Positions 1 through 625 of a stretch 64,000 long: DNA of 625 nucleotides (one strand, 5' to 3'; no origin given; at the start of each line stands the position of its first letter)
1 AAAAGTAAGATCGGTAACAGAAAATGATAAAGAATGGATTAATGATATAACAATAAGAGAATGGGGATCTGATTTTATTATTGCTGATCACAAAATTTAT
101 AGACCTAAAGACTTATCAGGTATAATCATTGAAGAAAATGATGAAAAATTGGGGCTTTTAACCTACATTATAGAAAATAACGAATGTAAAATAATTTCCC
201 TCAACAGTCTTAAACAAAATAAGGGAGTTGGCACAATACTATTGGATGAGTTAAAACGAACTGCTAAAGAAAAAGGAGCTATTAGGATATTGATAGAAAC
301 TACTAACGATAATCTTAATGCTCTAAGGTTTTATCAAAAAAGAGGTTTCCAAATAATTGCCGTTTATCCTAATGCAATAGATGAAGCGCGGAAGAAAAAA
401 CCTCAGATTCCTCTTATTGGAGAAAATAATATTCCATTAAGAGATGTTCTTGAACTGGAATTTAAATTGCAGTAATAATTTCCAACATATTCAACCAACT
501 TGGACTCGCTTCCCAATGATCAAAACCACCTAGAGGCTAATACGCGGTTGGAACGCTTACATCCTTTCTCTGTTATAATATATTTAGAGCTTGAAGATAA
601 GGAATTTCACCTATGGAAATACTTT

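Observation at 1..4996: Integron-like gene-cassette array: five co-oriented attC-like repeats between unrelated small genes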

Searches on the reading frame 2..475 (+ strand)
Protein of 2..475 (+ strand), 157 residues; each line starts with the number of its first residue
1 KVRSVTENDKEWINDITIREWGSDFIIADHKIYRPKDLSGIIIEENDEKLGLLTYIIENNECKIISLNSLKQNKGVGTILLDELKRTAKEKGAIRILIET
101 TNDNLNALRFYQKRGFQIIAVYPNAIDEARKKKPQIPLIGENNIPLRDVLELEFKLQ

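Call 15: search_protein_families(library=pfam, proteins=[window:2-475:+], max_evalue=0.01)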
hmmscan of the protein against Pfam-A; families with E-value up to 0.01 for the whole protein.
window:2-475:+ (157 aa): 5 families
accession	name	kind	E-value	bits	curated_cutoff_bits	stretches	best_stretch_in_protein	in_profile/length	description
PF00583.31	Acetyltransf_1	-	1e-12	48.8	20.7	1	13-116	8-116/116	Acetyltransferase (GNAT) family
PF13508.13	Acetyltransf_7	-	3.7e-09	37.3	27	1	41-117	6-83/84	Acetyltransferase (GNAT) domain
PF13673.13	Acetyltransf_10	-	1.2e-05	25.8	23.6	1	38-117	31-108/128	Acetyltransferase (GNAT) domain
PF08445.16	FR47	-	0.003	17.9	22.1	1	56-119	16-80/86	FR47-like protein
PF13420.13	Acetyltransf_4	-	0.0031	18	24.3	1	44-125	55-143/155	Acetyltransferase (GNAT) domain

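Call 38: find_homologous_proteins(query=window:2-475:+, max_evalue=1e-10)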
Query window:2-475:+ (157 aa): 3807 proteins with E <= 1e-10 among 3859 candidates; the best 120 are listed.
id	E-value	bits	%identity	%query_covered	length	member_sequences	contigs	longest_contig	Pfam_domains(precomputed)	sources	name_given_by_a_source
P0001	7.1e-96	336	100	100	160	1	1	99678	PF13673.14,PF13508.14,PF00583.32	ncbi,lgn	-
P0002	1.4e-79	283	84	99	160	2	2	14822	PF13673.14,PF13508.14,PF00583.32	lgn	-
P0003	1.4e-76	274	76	99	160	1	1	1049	PF13673.14,PF13508.14,PF00583.32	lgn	-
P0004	9.4e-61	222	63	99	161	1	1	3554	PF13673.14,PF13508.14,PF00583.32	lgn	-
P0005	1.6e-60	222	63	99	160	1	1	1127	PF13508.14,PF00583.32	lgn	-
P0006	1.0e-57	212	60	99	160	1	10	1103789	PF13673.14,PF13508.14,PF00583.32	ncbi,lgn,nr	ncbi:MAG: GNAT family N-acetyltransferase [Candidatus Roizmanbacteria bacterium]|nr:MAG: GNAT family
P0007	4.8e-57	210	60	99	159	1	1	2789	PF13508.14,PF00583.32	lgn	-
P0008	1.0e-53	199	59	99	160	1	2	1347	PF13673.14,PF13508.14,PF00583.32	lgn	-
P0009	3.8e-52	194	55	99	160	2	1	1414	PF13673.14,PF13508.14,PF00583.32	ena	-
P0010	1.2e-50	189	55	99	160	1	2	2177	PF13673.14,PF13508.14,PF00583.32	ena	-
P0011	6.0e-50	187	56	99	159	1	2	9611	PF13673.14,PF13508.14,PF00583.32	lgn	-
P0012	7.6e-50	187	56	99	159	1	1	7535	PF13673.14,PF13302.14,PF13508.14,PF00583.32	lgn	-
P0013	1.4e-49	186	56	99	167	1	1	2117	PF13673.14,PF13508.14,PF00583.32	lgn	-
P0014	2.1e-48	182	57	99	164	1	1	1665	PF13673.14,PF13508.14,PF00583.32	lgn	-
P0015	4.4e-48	181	54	99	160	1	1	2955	PF13673.14,PF13508.14,PF00583.32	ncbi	-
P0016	1.4e-47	180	54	99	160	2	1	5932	PF13673.14,PF13508.14,PF00583.32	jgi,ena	-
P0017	2.7e-47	179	49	99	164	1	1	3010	PF13508.14,PF00583.32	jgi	-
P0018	9.9e-47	177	54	99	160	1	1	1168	PF13673.14,PF13508.14,PF00583.32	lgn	-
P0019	2.6e-46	175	54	99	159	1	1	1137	PF13673.14,PF13508.14,PF00583.32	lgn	-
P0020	3.4e-46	175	53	99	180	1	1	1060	PF13673.14,PF13508.14,PF00583.32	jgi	jgi:N-acetylglutamate synthase-like GNAT family acetyltransferase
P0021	4.8e-46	175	54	99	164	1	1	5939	PF13673.14,PF13508.14,PF00583.32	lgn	-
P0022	5.0e-46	175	54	100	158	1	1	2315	PF13673.14,PF13508.14,PF00583.32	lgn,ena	-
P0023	5.2e-46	174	54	100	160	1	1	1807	PF13673.14,PF13508.14,PF00583.32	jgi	-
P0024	6.6e-46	174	53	99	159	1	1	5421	PF13673.14,PF13508.14,PF00583.32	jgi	-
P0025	7.3e-46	174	54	99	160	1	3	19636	PF13673.14,PF13508.14,PF00583.32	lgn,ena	-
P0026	1.4e-45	173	50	99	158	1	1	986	PF13673.14,PF13508.14,PF00583.32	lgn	-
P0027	1.6e-45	173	50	99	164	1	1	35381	PF13673.14,PF13508.14,PF00583.32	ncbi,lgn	-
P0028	1.9e-45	173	51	99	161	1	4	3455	PF13673.14,PF13420.14,PF13302.14,PF13508.14,PF00583.32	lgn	-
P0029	2.1e-45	173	53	99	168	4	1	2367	PF13508.14,PF00583.32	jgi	-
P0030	5.5e-45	171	49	99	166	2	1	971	PF13508.14,PF00583.32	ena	-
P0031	6.2e-45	171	50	99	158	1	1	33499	PF13673.14,PF13508.14,PF00583.32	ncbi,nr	ncbi:MAG TPA: GNAT family N-acetyltransferase [Anaerolineales bacterium]|nr:GNAT family N-acetyltran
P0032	6.7e-45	171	51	99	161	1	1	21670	PF13673.14,PF13508.14,PF00583.32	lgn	-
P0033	8.1e-45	171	49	99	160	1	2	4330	PF13673.14,PF13508.14,PF00583.32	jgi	jgi:ribosomal protein S18 acetylase RimI-like enzyme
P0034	1.2e-44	170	49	97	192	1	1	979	PF13673.14,PF13508.14,PF00583.32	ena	-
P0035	1.2e-44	170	48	99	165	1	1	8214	PF13508.14,PF00583.32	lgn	-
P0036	1.3e-44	170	45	100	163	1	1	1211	PF13673.14,PF13508.14,PF00583.32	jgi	jgi:GNAT superfamily N-acetyltransferase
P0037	1.5e-44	170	48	99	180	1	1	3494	PF13673.14,PF13508.14,PF00583.32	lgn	-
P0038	1.8e-44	169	49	99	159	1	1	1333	PF13673.14,PF13508.14,PF00583.32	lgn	-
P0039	2.0e-44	169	49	99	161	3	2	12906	PF13673.14,PF13508.14,PF00583.32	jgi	jgi:N-acetylglutamate synthase-like GNAT family acetyltransferase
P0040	2.0e-44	169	49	99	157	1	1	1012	PF13673.14,PF13508.14,PF00583.32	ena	-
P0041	2.0e-44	169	49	99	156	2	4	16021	PF13673.14,PF13508.14,PF00583.32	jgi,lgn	jgi:ribosomal protein S18 acetylase RimI-like enzyme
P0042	2.2e-44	169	50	94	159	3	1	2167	PF13673.14,PF13508.14,PF00583.32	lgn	-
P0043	2.6e-44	169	52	97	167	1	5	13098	PF13673.14,PF13508.14,PF00583.32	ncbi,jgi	ncbi:MAG: GNAT family N-acetyltransferase [Candidatus Thorarchaeota archaeon]|jgi:ribosomal protein 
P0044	2.7e-44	169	50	99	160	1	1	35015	PF13673.14,PF13508.14,PF00583.32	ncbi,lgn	-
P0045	2.8e-44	169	49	99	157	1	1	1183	PF13673.14,PF13508.14,PF00583.32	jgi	jgi:ribosomal protein S18 acetylase RimI-like enzyme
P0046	2.8e-44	169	51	99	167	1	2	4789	PF13508.14,PF00583.32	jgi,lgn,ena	-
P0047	3.2e-44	169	48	100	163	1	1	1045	PF13673.14,PF13508.14,PF00583.32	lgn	-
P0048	3.3e-44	169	49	98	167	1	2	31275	PF13673.14,PF13508.14,PF00583.32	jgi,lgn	jgi:DNA-3-methyladenine glycosylase I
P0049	3.4e-44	169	49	99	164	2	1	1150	PF13673.14,PF13508.14,PF00583.32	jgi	jgi:GNAT superfamily N-acetyltransferase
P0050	4.4e-44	168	50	97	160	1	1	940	PF13673.14,PF13420.14,PF13508.14,PF00583.32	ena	-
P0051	5.3e-44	168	48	99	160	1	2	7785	PF13673.14,PF13508.14,PF00583.32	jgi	jgi:ribosomal protein S18 acetylase RimI-like enzyme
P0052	5.4e-44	168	48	99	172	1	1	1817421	PF13508.14,PF00583.32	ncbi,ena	-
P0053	5.5e-44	168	51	99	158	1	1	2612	PF13673.14,PF13508.14,PF00583.32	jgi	-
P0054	5.6e-44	168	50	99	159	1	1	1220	PF13673.14,PF13508.14,PF00583.32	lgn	-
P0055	6.5e-44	168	50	94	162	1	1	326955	PF13673.14,PF13508.14,PF00583.32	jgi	jgi:ribosomal protein S18 acetylase RimI-like enzyme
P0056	6.9e-44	168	50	99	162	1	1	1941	PF13673.14,PF13508.14,PF00583.32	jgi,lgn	jgi:ribosomal protein S18 acetylase RimI-like enzyme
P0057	8.4e-44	167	48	99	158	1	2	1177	PF13673.14,PF13508.14,PF00583.32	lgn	-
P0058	8.4e-44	167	51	99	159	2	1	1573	PF13673.14,PF13508.14,PF00583.32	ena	-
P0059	9.3e-44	167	50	99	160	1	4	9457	PF13673.14,PF13508.14,PF00583.32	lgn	-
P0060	1.1e-43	167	51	89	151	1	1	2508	PF13673.14,PF13508.14,PF00583.32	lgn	-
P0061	1.1e-43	167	50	99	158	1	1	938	PF13673.14,PF13508.14,PF00583.32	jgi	jgi:N-acetylglutamate synthase-like GNAT family acetyltransferase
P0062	1.1e-43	167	50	99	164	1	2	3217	PF13673.14,PF13508.14,PF00583.32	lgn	-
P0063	1.2e-43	167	50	94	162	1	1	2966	PF13673.14,PF13508.14,PF00583.32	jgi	jgi:ribosomal protein S18 acetylase RimI-like enzyme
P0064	1.3e-43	167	46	100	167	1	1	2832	PF13673.14,PF13508.14,PF00583.32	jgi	jgi:ribosomal protein S18 acetylase RimI-like enzyme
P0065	1.5e-43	166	46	99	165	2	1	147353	PF13673.14,PF13508.14,PF00583.32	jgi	jgi:ribosomal protein S18 acetylase RimI-like enzyme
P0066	1.6e-43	166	48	99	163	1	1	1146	PF13673.14,PF13508.14,PF00583.32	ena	-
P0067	1.7e-43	166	46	99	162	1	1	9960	PF13673.14,PF13508.14,PF00583.32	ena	-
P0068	1.8e-43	166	49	98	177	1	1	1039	PF13673.14,PF13508.14,PF00583.32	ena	-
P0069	1.8e-43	166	48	99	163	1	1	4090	PF13673.14,PF13508.14,PF00583.32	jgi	jgi:ribosomal protein S18 acetylase RimI-like enzyme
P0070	1.8e-43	166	46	99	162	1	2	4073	PF13673.14,PF13508.14,PF00583.32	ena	-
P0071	1.8e-43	166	50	99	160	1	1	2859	PF13673.14,PF13508.14,PF00583.32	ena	-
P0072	1.8e-43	166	51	97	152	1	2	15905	PF13673.14,PF13508.14,PF00583.32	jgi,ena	-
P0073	2.0e-43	166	48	100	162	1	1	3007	PF13673.14,PF13508.14,PF00583.32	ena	-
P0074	2.2e-43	166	48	100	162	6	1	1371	PF13673.14,PF13508.14,PF00583.32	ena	-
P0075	2.2e-43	166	47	99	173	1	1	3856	PF13673.14,PF13508.14,PF00583.32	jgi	-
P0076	2.4e-43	166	49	99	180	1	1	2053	PF13673.14,PF13508.14,PF00583.32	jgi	jgi:ribosomal protein S18 acetylase RimI-like enzyme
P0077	2.4e-43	166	51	99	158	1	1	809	PF13673.14,PF13420.14,PF13508.14,PF00583.32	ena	-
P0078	2.8e-43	166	48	99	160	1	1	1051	PF13673.14,PF13508.14,PF00583.32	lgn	-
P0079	2.8e-43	166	50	99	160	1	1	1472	PF13673.14,PF13508.14,PF00583.32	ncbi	-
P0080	2.8e-43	166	50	99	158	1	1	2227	PF13673.14,PF13508.14,PF00583.32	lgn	-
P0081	2.9e-43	166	48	97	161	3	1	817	PF13673.14,PF13508.14,PF00583.32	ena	-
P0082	3.6e-43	165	50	99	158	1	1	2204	PF13673.14,PF13508.14,PF00583.32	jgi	-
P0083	3.7e-43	165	48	99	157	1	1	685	PF13508.14,PF00583.32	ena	-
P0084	3.7e-43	165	48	99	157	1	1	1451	PF13508.14,PF00583.32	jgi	-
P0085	3.8e-43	165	50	99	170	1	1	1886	PF13673.14,PF13508.14,PF00583.32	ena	-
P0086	3.9e-43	165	46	99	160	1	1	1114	PF13673.14,PF13508.14,PF00583.32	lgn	-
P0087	4.1e-43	165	50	99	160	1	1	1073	PF13673.14,PF13508.14,PF00583.32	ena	-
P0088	4.1e-43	165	49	99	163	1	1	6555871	PF13673.14,PF13508.14,PF00583.32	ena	-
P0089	4.2e-43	165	49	99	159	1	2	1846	PF13673.14,PF13508.14,PF00583.32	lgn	-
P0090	4.4e-43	165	52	97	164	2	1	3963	PF13673.14,PF13508.14,PF08445.17,PF00583.32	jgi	-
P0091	4.6e-43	165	48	97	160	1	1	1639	PF13673.14,PF13508.14,PF00583.32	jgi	jgi:ribosomal protein S18 acetylase RimI-like enzyme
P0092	5.0e-43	165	47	97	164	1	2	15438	PF13673.14,PF13508.14,PF00583.32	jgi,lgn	jgi:ribosomal protein S18 acetylase RimI-like enzyme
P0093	5.0e-43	165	49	99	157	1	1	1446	PF13673.14,PF13420.14,PF13508.14,PF00583.32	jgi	-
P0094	5.3e-43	165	50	99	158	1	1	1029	PF13673.14,PF13508.14,PF00583.32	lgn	-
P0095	5.3e-43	165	46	99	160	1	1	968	PF13673.14,PF13508.14,PF00583.32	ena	-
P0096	5.4e-43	165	50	99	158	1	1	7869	PF13673.14,PF13508.14,PF00583.32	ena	-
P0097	5.5e-43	165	48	99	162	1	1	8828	PF13673.14,PF13508.14,PF00583.32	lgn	-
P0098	5.7e-43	165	47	100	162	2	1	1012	PF13673.14,PF13508.14,PF00583.32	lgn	-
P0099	5.7e-43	165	47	100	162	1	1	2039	PF13673.14,PF13508.14,PF00583.32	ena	-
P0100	6.2e-43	164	50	99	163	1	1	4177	PF13673.14,PF13508.14,PF00583.32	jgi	-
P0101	6.3e-43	164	50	99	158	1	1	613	PF13673.14,PF13508.14,PF08445.17,PF00583.32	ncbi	-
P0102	6.3e-43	164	50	97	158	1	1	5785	PF13673.14,PF13508.14,PF00583.32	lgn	-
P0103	6.6e-43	164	47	99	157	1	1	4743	PF13673.14,PF13508.14,PF00583.32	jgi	jgi:ribosomal protein S18 acetylase RimI-like enzyme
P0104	6.6e-43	164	50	98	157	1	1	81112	PF13673.14,PF13420.14,PF13508.14,PF00583.32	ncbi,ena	-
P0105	6.9e-43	164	49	99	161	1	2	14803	PF13673.14,PF13508.14,PF00583.32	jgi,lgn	jgi:DNA-3-methyladenine glycosylase I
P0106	7.1e-43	164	49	99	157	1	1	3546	PF13673.14,PF13508.14,PF00583.32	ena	-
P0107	7.2e-43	164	49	99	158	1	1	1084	PF13673.14,PF13508.14,PF00583.32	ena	-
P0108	7.4e-43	164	46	99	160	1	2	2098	PF13673.14,PF13508.14,PF00583.32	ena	-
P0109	7.5e-43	164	50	99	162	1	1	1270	PF13673.14,PF13508.14,PF00583.32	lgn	-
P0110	7.6e-43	164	48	99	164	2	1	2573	PF13673.14,PF13508.14,PF00583.32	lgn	-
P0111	8.0e-43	164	47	99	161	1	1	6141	PF13673.14,PF13508.14,PF00583.32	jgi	jgi:ribosomal protein S18 acetylase RimI-like enzyme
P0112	8.7e-43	164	47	99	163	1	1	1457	PF13673.14,PF13508.14,PF00583.32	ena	-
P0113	8.9e-43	164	51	99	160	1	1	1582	PF13508.14,PF00583.32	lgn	-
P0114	9.0e-43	164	48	99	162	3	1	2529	PF13508.14,PF00583.32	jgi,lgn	jgi:ribosomal protein S18 acetylase RimI-like enzyme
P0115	9.4e-43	164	48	99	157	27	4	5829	PF13673.14,PF13420.14,PF13302.14,PF13508.14,PF00583.32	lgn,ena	-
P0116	9.8e-43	164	47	99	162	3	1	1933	PF13673.14,PF13508.14,PF00583.32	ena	-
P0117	1.0e-42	164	49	97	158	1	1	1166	PF13673.14,PF13508.14,PF00583.32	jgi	jgi:N-acetylglutamate synthase-like GNAT family acetyltransferase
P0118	1.0e-42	164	49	100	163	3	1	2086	PF13673.14,PF13508.14,PF00583.32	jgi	jgi:ribosomal protein S18 acetylase RimI-like enzyme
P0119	1.1e-42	164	46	99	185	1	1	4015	PF13673.14,PF13508.14,PF00583.32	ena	-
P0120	1.1e-42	164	50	99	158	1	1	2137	PF13673.14,PF13508.14,PF00583.32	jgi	jgi:ribosomal protein S18 acetylase RimI-like enzyme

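Call 39: find_encoding_contigs(protein=P0001, flank=10000, max_places=4)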
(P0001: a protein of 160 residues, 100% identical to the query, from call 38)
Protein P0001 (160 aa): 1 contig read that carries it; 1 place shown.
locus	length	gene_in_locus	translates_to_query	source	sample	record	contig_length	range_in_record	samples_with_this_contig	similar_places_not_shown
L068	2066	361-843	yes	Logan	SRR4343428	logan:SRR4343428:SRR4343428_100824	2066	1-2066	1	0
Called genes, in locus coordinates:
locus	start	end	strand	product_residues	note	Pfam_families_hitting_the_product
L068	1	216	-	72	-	?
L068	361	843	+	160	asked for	PF00583:Acetyltransf_1, PF13673:Acetyltransf_10 (weak), PF13508:Acetyltransf_7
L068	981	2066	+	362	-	?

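Call 40: find_encoding_contigs(protein=P0002, flank=10000, max_places=4)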
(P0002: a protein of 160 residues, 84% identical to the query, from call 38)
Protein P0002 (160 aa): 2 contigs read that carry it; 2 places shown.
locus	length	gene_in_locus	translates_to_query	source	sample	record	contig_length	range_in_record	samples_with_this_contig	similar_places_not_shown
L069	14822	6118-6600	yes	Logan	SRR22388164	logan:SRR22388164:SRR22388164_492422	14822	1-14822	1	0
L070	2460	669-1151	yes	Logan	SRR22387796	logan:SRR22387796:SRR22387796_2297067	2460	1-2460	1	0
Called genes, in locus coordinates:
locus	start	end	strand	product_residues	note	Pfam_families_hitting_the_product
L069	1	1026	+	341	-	?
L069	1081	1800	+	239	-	PF01386:Ribosomal_L25p, PF14693:Ribosomal_TL5_C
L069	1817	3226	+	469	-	PF01336:tRNA_anti-codon, PF00152:tRNA-synt_2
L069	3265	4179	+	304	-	PF13354:Beta-lactamase2, PF00768:Peptidase_S11, PF02113:Peptidase_S13 (weak)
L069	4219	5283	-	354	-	-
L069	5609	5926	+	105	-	PF01541:GIY-YIG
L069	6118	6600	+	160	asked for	PF00583:Acetyltransf_1, PF13673:Acetyltransf_10 (weak), PF13508:Acetyltransf_7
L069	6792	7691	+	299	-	PF02661:Fic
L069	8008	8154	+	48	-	PF18919:DUF5670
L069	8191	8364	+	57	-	-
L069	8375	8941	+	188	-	-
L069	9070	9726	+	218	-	PF00027:cNMP_binding, PF13545:HTH_Crp_2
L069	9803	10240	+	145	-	-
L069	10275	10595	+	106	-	-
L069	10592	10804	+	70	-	-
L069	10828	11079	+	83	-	PF04226:Transgly_assoc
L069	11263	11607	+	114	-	PF06305:LapA_dom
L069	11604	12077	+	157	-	PF00293:NUDIX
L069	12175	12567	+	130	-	-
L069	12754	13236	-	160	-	PF00583:Acetyltransf_1, PF13673:Acetyltransf_10, PF13508:Acetyltransf_7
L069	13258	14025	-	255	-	PF06966:DUF1295, PF02544:Steroid_dh, PF04191:PEMT (weak)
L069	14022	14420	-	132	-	PF09945:DUF2177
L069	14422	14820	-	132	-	?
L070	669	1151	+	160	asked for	PF00583:Acetyltransf_1, PF13673:Acetyltransf_10 (weak), PF13508:Acetyltransf_7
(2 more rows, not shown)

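Call 45: find_encoding_contigs(protein=P0006, flank=10000, max_places=3)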
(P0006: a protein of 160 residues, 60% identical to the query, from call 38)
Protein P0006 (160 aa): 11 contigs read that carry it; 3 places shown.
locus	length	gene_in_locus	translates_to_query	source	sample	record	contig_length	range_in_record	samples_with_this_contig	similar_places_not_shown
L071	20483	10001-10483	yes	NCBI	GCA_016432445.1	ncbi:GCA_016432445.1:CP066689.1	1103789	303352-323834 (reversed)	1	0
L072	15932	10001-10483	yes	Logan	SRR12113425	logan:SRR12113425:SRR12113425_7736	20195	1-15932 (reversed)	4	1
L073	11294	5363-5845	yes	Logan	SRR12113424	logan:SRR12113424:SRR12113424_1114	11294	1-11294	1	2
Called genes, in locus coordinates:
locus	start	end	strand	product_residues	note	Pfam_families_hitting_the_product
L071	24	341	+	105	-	PF10967:DUF2769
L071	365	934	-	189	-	-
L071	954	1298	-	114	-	-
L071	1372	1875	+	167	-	PF13238:AAA_18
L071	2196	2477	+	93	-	PF01541:GIY-YIG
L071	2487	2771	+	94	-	-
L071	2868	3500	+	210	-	PF00300:His_Phos_1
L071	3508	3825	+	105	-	-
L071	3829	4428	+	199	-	PF00293:NUDIX (weak)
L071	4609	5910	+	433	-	PF01595:CNNM, PF00571:CBS (faint), PF03471:CorC_HlyC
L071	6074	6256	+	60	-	-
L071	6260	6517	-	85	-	-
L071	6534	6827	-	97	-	PF00076:RRM_1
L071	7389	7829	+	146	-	PF01814:Hemerythrin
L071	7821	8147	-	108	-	PF02311:AraC_binding (weak), PF07883:Cupin_2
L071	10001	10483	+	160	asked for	PF00583:Acetyltransf_1, PF13673:Acetyltransf_10, PF13508:Acetyltransf_7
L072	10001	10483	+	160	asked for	PF00583:Acetyltransf_1, PF13673:Acetyltransf_10, PF13508:Acetyltransf_7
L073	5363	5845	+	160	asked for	PF00583:Acetyltransf_1, PF13673:Acetyltransf_10, PF13508:Acetyltransf_7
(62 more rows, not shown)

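Call 83: find_encoding_contigs(protein=P0121, flank=10000, max_places=4)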
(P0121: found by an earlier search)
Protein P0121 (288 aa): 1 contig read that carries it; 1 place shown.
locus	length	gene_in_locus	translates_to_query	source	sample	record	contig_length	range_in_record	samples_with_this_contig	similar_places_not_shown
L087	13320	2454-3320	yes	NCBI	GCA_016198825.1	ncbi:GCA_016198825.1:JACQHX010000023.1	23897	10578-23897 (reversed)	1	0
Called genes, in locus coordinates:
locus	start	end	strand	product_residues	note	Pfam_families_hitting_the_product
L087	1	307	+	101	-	PF03471:CorC_HlyC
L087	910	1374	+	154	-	PF00583:Acetyltransf_1, PF13673:Acetyltransf_10, PF13508:Acetyltransf_7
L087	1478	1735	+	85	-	-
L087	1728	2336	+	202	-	PF08843:AbiEii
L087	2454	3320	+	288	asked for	PF00248:Aldo_ket_red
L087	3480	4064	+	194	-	-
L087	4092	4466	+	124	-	-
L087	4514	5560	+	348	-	-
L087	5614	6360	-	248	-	PF00768:Peptidase_S11, PF02113:Peptidase_S13 (weak), PF13354:Beta-lactamase2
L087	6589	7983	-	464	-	PF01336:tRNA_anti-codon, PF00152:tRNA-synt_2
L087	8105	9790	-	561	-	PF01368:DHH, PF02272:DHHA1, PF17768:RecJ_OB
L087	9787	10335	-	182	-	-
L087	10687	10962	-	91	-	PF13451:zf_Tbcl (weak), PF23477:zf_Tbcl_2 (weak)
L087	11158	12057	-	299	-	PF02646:RmuC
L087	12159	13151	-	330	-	PF01368:DHH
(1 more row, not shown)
